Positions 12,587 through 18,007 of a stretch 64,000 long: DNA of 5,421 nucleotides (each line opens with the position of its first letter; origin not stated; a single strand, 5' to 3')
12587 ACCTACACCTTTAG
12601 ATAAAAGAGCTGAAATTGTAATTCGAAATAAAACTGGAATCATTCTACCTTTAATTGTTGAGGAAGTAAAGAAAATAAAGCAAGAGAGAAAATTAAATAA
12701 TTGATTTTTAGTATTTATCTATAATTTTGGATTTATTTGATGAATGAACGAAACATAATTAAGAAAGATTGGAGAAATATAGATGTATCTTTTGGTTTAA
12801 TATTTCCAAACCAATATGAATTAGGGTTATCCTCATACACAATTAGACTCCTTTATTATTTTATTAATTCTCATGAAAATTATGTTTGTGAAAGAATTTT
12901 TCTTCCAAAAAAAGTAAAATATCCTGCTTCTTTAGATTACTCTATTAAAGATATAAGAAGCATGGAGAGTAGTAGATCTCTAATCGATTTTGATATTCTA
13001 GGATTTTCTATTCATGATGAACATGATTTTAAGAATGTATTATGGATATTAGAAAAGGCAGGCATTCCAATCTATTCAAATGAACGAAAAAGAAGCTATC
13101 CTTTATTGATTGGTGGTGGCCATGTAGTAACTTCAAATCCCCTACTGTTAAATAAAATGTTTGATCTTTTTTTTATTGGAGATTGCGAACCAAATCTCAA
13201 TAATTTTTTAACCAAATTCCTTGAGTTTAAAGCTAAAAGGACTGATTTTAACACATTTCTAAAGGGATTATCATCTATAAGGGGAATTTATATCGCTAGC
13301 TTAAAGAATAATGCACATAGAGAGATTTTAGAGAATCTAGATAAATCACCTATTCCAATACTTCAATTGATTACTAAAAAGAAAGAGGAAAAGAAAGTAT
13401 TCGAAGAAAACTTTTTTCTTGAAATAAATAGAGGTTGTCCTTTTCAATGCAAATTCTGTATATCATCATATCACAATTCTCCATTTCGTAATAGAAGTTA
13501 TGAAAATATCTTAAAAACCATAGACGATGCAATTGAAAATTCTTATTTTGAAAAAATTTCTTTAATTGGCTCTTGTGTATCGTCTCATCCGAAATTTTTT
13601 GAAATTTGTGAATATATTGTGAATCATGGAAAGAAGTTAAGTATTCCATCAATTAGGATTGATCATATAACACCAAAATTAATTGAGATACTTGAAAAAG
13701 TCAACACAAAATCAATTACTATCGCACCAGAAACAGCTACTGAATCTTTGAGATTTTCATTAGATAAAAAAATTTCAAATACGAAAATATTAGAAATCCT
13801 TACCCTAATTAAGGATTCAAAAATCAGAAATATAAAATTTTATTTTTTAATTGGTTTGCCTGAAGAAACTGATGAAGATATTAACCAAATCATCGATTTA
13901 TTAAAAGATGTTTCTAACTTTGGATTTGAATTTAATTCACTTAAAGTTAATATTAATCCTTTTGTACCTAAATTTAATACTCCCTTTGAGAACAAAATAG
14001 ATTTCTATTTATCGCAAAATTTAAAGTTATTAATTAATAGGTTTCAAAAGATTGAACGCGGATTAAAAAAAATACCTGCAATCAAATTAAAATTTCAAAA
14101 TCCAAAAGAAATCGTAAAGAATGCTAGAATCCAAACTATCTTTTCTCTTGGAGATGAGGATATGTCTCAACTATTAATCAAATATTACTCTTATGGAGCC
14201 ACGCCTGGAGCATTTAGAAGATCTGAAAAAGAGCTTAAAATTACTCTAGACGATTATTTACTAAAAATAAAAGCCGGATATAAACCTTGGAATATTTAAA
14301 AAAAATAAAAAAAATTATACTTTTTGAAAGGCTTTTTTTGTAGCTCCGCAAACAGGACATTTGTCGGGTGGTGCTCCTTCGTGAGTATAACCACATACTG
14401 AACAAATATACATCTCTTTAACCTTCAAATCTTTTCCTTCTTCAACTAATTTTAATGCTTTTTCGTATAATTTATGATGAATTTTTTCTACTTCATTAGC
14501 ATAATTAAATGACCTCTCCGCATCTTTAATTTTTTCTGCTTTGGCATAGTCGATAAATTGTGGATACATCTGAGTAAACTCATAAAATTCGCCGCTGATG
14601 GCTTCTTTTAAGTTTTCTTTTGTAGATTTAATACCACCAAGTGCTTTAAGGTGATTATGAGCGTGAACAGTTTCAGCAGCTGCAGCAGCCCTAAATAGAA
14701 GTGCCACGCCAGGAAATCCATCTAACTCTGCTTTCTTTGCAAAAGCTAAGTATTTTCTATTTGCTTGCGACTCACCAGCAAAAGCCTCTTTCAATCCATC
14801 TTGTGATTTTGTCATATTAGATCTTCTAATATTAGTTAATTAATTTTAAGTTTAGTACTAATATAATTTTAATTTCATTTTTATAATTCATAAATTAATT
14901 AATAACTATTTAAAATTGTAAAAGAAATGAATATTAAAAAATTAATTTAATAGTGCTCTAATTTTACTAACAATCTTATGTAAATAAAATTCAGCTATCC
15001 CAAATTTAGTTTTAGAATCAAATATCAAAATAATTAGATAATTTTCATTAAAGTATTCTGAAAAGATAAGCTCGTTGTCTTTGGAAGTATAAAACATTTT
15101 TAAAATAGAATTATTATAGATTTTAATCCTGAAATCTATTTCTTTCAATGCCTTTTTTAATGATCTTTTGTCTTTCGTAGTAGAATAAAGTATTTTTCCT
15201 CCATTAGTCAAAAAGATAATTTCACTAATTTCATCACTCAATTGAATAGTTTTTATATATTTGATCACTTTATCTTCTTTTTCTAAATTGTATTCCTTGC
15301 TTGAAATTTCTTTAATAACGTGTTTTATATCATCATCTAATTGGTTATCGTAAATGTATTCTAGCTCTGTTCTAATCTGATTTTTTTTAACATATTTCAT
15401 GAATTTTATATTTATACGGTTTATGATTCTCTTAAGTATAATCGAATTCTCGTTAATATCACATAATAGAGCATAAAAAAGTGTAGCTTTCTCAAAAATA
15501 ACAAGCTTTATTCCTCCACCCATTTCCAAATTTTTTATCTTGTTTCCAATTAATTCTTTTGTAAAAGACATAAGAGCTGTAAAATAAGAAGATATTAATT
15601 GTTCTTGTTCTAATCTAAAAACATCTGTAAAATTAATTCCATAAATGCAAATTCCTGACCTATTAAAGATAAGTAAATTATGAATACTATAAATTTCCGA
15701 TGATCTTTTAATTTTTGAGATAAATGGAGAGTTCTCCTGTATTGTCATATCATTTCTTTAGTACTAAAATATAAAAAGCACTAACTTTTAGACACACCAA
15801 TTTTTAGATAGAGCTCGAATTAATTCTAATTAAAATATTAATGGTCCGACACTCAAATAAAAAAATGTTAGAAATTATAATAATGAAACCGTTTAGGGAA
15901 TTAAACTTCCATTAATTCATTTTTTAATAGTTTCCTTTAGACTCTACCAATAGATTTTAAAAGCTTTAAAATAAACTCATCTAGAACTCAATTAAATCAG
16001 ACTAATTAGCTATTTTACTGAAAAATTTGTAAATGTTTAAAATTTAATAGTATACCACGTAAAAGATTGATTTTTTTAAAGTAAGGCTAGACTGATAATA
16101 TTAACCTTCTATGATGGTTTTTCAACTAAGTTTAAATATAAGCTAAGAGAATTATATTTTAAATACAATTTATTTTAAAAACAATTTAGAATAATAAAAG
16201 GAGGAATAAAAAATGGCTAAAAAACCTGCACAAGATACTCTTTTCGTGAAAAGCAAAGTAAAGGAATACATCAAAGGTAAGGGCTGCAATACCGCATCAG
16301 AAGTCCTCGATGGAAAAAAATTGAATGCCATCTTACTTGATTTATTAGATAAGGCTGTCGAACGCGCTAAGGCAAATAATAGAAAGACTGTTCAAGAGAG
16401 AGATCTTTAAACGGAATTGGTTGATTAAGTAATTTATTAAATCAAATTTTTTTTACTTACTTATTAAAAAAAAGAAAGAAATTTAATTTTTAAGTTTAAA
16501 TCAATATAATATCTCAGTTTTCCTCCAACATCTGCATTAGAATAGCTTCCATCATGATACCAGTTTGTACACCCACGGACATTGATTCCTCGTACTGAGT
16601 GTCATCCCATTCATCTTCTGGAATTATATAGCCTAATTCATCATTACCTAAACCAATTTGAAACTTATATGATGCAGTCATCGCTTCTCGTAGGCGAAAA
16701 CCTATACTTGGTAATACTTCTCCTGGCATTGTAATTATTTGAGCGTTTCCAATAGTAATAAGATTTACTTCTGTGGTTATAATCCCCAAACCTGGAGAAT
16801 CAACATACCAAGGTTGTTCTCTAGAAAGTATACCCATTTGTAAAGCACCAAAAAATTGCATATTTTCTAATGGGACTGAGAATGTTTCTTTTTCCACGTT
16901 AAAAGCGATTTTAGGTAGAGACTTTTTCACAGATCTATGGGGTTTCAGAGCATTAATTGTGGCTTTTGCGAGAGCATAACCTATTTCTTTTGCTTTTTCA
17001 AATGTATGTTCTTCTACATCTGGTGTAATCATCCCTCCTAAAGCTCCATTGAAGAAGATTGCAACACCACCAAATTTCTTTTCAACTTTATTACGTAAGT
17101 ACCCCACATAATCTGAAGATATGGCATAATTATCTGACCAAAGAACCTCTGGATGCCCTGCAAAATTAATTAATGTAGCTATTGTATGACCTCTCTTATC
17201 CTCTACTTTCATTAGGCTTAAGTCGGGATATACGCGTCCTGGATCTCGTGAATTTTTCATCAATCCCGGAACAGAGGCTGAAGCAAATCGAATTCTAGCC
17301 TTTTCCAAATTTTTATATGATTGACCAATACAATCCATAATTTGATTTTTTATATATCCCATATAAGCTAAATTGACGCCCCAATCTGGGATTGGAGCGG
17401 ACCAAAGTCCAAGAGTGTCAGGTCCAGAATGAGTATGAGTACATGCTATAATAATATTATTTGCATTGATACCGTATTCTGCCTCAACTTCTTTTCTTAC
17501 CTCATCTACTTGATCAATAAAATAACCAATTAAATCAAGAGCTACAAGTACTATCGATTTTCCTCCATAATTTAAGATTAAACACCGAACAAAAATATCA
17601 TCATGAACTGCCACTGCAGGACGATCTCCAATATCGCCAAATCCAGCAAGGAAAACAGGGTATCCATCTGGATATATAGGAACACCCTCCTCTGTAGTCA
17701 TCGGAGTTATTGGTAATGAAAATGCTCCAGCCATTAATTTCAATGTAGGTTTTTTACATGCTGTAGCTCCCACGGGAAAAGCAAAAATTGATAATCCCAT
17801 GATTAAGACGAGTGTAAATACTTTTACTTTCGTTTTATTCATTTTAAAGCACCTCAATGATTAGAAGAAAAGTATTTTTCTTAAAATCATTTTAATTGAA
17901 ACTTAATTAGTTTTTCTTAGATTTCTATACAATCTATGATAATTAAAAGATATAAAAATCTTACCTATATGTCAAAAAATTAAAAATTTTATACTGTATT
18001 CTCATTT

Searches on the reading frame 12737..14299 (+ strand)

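Call 44: search_protein_families(library=pfam, proteins=[window:12737-14299:+], max_evalue=0.0001)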
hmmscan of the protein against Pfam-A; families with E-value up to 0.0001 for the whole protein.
window:12737-14299:+ (520 aa): 2 families
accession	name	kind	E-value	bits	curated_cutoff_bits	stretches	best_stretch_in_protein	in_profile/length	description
PF19864.5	Radical_SAM_N2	-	8e-36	123.2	29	1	36-186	2-150/151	Radical SAM proteins, N-terminal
PF04055.27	Radical_SAM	-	1.1e-22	81.4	29.5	1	229-389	2-166/166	Radical SAM superfamily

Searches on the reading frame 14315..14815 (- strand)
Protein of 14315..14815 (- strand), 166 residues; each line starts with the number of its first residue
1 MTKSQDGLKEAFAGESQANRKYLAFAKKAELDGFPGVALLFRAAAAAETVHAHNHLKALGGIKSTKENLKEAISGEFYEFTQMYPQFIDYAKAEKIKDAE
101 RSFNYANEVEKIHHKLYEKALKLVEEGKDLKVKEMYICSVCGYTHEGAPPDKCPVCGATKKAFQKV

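Call 45: search_protein_families(library=pfam, proteins=[window:14315-14815:-], max_evalue=0.0001)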
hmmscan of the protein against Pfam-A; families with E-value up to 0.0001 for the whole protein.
window:14315-14815:- (166 aa): 2 families
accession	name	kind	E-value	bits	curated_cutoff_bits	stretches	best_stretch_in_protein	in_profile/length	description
PF02915.23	Rubrerythrin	-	4.2e-23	82.7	22.8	1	8-120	3-136/137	Rubrerythrin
PF21349.2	RUBY_RBDX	-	2e-12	46.7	26.5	1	136-163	1-29/30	Rubrerythrin, rubredoxin-like domain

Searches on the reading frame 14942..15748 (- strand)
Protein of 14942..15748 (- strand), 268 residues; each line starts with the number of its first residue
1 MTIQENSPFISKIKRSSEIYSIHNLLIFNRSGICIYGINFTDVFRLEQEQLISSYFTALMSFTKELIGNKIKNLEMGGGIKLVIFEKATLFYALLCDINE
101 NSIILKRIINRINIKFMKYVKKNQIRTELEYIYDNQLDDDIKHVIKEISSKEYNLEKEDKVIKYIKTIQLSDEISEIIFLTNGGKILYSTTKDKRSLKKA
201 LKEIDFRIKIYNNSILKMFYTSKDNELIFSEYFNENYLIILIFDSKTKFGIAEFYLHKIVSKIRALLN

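Call 45: search_protein_families(library=pfam, proteins=[window:14942-15748:-], max_evalue=0.0001)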
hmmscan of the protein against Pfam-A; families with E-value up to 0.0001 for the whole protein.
window:14942-15748:- (268 aa): 0 families

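Call 47: search_protein_families(library=pfam, proteins=[window:14942-15748:-], max_evalue=0.01)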
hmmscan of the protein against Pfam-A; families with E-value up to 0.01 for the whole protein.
window:14942-15748:- (268 aa): 1 family
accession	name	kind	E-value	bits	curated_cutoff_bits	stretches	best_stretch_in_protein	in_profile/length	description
PF19036.6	Fuz_longin_1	-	0.0098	16.5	26.1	0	24-110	2-84/125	First Longin domain of FUZ, MON1 and HPS1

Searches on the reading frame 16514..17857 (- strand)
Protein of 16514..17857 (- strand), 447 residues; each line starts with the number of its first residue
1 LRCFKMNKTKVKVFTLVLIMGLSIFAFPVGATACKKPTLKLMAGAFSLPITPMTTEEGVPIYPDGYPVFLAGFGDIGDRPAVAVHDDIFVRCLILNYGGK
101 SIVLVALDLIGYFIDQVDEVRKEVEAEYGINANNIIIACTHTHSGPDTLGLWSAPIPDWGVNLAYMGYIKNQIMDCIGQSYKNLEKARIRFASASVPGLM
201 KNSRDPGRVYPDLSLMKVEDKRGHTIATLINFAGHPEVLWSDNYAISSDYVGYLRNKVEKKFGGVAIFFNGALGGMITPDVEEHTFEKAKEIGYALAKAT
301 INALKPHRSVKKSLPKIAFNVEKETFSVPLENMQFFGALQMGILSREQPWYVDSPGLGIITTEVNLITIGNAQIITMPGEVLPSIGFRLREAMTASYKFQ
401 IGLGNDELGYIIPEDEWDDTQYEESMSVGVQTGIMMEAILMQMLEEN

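Call 45: search_protein_families(library=pfam, proteins=[window:16514-17857:-], max_evalue=0.0001)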
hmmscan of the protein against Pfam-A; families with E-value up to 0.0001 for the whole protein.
window:16514-17857:- (447 aa): 1 family
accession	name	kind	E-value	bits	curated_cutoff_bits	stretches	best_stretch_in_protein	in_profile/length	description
PF04734.18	Ceramidase_alk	-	4.5e-16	59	32.1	1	70-264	19-232/509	Neutral/alkaline non-lysosomal ceramidase, N-terminal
